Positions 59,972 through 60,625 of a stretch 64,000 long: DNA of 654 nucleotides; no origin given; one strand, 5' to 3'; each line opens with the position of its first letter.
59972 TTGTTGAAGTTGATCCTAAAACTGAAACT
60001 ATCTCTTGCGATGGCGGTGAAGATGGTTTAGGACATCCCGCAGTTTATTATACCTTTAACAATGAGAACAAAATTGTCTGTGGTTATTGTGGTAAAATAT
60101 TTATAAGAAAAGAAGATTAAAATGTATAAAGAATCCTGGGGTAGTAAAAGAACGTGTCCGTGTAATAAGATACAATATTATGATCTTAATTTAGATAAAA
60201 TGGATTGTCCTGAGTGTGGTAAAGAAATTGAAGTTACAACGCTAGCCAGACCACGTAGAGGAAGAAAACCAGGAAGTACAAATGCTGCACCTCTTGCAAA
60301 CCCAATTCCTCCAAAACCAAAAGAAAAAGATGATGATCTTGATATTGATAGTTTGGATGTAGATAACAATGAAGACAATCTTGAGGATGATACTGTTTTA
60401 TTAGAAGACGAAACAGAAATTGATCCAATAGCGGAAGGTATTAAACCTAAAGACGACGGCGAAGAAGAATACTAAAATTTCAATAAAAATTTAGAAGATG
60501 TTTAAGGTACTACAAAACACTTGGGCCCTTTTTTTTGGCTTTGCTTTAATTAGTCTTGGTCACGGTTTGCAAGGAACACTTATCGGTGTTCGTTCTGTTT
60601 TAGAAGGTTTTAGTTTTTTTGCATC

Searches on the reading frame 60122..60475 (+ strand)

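Call 30: search_protein_families(library=ncbifam, proteins=[window:60122-60475:+], max_evalue=0.001)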
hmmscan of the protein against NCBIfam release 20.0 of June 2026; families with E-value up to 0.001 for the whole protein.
window:60122-60475:+ (117 aa): 1 family
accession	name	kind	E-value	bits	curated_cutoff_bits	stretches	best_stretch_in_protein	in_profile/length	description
TIGR02300.1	FYDLN_acid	hypoth_equivalog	4.4e-07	30.4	41.65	1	2-102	2-98/129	TIGR02300 family protein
